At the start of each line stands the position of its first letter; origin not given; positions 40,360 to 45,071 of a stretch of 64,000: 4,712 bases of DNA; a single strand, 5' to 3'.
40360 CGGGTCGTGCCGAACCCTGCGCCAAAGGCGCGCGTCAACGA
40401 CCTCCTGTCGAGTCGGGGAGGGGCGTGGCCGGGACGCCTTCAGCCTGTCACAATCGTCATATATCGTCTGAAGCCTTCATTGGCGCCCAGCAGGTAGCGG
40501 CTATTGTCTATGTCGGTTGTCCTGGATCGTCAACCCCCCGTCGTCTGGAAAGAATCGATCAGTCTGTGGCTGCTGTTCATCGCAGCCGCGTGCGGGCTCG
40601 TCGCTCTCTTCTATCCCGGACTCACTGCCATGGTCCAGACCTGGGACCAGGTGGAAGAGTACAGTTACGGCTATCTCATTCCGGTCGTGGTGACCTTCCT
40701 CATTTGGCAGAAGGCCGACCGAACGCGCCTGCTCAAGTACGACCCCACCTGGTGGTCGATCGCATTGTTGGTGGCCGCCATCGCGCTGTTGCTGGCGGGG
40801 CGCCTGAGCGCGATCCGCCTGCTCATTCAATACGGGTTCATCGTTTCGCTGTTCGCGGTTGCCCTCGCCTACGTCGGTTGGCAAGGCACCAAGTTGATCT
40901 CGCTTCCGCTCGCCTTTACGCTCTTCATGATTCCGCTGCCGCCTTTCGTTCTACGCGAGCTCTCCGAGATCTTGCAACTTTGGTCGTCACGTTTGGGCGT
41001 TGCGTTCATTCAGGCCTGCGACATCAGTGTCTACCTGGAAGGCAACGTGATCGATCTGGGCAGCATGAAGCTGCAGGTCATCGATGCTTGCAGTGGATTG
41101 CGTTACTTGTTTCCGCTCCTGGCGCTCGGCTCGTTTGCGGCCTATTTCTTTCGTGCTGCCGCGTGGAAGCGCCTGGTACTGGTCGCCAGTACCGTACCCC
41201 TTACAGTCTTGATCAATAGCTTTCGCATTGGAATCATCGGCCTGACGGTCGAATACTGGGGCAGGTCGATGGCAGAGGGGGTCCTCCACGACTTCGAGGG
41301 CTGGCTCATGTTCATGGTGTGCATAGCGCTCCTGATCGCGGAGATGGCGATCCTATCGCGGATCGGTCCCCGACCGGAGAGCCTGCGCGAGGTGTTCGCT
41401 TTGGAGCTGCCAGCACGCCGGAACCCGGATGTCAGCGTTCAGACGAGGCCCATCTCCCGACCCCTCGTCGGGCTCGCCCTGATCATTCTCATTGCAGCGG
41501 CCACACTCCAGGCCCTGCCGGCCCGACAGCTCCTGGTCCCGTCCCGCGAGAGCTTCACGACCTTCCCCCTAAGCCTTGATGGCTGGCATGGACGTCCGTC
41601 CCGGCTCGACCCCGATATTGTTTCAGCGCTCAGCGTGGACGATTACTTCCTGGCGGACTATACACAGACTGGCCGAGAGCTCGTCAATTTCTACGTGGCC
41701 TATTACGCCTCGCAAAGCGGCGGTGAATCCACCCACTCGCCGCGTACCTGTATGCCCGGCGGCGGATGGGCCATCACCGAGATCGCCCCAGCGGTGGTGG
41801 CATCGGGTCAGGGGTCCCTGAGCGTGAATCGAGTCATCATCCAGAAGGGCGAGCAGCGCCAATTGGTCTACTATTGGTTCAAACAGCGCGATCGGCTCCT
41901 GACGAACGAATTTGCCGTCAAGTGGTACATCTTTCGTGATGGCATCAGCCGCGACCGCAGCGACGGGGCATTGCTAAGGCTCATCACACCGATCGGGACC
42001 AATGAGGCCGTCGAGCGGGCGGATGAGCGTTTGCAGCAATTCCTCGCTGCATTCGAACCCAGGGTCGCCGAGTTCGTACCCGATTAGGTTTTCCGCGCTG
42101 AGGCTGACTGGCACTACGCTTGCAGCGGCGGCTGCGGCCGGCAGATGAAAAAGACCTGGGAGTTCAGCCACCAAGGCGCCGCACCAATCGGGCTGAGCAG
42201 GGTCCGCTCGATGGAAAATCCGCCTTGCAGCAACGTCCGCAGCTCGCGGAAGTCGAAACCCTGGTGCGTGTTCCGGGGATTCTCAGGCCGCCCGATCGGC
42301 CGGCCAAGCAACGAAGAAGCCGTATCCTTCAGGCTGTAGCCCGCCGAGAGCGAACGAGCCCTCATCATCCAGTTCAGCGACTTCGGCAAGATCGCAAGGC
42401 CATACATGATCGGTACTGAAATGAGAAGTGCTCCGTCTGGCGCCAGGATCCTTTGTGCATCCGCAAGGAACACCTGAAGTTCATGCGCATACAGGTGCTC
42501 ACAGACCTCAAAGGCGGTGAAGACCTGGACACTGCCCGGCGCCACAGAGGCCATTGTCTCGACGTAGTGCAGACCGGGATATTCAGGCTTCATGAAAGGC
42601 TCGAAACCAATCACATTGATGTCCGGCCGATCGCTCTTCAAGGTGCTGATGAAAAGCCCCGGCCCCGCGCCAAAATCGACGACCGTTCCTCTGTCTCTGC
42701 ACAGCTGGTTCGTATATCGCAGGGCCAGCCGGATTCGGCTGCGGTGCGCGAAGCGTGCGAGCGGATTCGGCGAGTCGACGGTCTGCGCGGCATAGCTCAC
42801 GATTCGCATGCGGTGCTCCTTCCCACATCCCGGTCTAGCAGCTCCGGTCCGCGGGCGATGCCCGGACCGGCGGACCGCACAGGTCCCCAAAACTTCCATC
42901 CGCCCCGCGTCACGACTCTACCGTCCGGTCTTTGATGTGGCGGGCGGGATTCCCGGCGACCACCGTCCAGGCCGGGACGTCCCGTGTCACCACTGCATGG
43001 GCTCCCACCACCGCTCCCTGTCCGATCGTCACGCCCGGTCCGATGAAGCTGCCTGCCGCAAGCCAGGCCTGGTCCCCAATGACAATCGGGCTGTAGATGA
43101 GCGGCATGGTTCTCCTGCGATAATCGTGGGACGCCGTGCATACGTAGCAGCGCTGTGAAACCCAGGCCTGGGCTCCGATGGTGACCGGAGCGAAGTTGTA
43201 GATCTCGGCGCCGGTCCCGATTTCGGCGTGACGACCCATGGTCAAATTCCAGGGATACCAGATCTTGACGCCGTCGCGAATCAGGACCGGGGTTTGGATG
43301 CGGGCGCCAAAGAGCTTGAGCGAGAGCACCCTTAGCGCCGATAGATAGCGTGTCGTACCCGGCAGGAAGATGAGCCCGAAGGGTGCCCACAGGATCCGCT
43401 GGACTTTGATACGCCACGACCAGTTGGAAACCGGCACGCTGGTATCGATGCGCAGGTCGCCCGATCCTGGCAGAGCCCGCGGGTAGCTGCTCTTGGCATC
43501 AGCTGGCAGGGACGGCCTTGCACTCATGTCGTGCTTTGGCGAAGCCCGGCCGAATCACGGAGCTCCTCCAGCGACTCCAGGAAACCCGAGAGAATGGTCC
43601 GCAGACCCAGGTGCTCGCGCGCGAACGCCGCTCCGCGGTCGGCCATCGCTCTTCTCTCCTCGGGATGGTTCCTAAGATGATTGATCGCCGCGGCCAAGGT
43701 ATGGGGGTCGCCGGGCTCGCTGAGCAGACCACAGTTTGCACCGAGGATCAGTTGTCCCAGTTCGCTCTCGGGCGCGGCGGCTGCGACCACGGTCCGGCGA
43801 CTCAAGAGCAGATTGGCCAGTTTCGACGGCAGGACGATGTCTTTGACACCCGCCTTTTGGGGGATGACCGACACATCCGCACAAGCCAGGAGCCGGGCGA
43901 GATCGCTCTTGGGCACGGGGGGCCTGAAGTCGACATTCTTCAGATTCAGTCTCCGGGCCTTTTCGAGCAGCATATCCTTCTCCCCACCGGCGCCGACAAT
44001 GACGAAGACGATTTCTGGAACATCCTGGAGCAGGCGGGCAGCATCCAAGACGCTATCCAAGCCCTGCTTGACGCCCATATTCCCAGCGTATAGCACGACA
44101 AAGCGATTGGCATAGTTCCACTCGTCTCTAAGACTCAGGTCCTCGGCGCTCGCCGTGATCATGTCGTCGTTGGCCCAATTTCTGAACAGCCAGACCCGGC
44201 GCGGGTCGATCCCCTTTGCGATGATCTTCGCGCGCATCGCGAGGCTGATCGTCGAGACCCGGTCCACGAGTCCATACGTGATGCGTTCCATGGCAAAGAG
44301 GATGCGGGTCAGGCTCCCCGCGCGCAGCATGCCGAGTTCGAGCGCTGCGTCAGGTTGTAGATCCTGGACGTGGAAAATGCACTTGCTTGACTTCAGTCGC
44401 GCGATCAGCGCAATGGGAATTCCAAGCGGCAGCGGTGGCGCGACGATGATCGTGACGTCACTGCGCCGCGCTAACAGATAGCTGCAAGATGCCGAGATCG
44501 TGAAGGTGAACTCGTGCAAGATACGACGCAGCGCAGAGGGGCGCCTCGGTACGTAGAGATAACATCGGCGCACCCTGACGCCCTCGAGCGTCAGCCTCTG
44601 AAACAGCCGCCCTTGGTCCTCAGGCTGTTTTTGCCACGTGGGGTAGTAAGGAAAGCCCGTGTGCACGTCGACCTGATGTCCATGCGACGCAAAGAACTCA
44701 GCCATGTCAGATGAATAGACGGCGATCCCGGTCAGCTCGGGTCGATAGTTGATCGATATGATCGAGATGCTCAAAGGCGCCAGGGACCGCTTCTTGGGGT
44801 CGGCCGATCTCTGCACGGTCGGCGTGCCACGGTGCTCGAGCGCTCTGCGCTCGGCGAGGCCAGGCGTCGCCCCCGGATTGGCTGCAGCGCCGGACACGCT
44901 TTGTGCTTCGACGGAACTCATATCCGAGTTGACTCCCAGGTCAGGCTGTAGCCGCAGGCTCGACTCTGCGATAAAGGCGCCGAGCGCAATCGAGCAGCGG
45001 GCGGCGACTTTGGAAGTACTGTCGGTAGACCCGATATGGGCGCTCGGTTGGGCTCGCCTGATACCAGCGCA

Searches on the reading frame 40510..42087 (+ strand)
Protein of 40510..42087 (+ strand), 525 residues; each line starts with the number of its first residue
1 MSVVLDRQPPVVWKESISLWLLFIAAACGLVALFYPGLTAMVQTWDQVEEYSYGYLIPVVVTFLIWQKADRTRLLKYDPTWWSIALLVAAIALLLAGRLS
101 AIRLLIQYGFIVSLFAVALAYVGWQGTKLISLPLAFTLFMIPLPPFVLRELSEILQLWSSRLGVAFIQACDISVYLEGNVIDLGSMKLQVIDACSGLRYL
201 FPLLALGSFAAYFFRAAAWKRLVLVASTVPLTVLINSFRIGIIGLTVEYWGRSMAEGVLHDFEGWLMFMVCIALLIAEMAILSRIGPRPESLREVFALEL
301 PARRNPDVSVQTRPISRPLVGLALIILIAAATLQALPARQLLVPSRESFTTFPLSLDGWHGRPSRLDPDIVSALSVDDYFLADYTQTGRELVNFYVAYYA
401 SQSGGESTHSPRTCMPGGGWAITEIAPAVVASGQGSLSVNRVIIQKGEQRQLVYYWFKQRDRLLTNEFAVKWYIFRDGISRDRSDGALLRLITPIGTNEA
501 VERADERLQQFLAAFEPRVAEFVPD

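Call 71: search_protein_families(library=ncbifam, proteins=[window:40510-42087:+], max_evalue=0.00001)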
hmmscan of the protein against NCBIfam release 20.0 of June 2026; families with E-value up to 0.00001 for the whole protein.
window:40510-42087:+ (525 aa): 16 families
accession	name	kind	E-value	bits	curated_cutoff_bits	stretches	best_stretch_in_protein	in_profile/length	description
TIGR04152.1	exosort_VPLPA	exception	7.5e-169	562.8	400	1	43-524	3-486/486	VPLPA-CTERM-specific exosortase XrtD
NF038142.1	exosort_XrtW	exception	5.4e-88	295.5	425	1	20-522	2-493/494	exosortase W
TIGR03109.2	exosort_XrtA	exception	2e-57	194.6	208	1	22-279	2-256/261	exosortase A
TIGR02602.1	8TM_EpsH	subfamily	5.1e-48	163.7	105.55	1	42-277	1-235/241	exosortase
TIGR02914.1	EpsI_fam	equivalog_domain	2.5e-42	144.3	42.8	1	351-522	3-173/174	exosortase C-terminal domain/associated protein EpsI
NF035943.2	exosort_XrtV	exception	9.3e-40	136.6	313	1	25-282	7-266/270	exosortase V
TIGR03113.1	exosort_XrtB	exception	4.7e-26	92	275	1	28-282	6-264/268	exosortase B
TIGR04151.1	exosort_VPDSG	exception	6.5e-20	71.7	300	1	21-284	28-301/306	VPDSG-CTERM-specific exosortase XrtC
TIGR04178.1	exo_archaeo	signature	1.2e-19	70.4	23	1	188-281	1-94/97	exosortase/archaeosortase family protein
NF045608.2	EpsI_type_V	exception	3.1e-16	59.4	228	1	319-516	6-209/218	exosortase-associated protein EpsI, V-type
NF033770.1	exosort_XrtT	exception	1e-15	57.3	250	1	31-422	9-386/472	exosortase T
TIGR04476.1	exosort_XrtN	exception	2.8e-15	56.4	200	1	71-289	47-250/406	exosortase N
NF045609.1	EpsI_type_B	exception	6.3e-15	55.2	220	1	325-515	10-210/221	exosortase-associated protein EpsI, B-type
TIGR03763.1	cyanoexo_CrtA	exception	6.9e-13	48.7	150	1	18-276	5-252/260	cyanoexosortase A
NF033464.1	cyanoexo_CrtC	exception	1.2e-06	28.3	225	1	84-254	72-247/278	cyanoexosortase C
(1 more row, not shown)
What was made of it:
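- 40510..42087 (+): Exosortase XrtD with fused EpsI domain, the presumptive sorting enzyme for the VPIPAA-CTERM protein. XrtA scores 194.6, below its cut-off of 208 (call 71).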

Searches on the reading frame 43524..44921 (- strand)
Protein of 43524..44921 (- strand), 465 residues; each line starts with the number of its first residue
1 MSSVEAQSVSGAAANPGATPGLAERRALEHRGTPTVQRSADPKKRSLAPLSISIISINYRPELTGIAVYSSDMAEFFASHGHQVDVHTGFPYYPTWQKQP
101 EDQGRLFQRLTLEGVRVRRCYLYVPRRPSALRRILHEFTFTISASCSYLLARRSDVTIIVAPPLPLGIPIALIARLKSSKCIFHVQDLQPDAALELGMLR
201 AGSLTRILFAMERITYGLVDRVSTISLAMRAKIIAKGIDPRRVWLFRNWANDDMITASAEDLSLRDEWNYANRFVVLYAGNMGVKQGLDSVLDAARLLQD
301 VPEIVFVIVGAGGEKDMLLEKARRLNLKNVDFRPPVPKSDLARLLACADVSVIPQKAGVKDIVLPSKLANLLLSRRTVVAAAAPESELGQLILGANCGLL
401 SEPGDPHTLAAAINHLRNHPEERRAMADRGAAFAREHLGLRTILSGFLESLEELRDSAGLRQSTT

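Call 71: search_protein_families(library=ncbifam, proteins=[window:43524-44921:-], max_evalue=0.00001)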
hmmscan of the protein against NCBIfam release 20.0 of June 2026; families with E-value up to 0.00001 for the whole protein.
window:43524-44921:- (465 aa): 5 families
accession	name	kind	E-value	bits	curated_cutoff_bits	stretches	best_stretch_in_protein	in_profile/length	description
NF007640.0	PRK10307.1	subfamily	2.2e-109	366.1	276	1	52-455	3-408/411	WcaI family glycosyltransferase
TIGR04007.1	wcaI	equivalog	1.5e-70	237.9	800.45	1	52-425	3-383/407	colanic acid biosynthesis glycosyltransferase WcaI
TIGR04063.1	stp3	hypoth_equivalog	6.5e-24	84.5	442.05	1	167-437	105-378/397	TIGR04063 family PEP-CTERM/XrtA system glycosyltransferase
TIGR03449.1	mycothiol_MshA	equivalog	1.6e-07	30.6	462.5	1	274-436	221-386/406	D-inositol-3-phosphate glycosyltransferase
TIGR03088.1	stp2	hypoth_equivalog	9.3e-06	24.9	409.05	0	298-448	224-367/374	TIGR03088 family PEP-CTERM/XrtA system glycosyltransferase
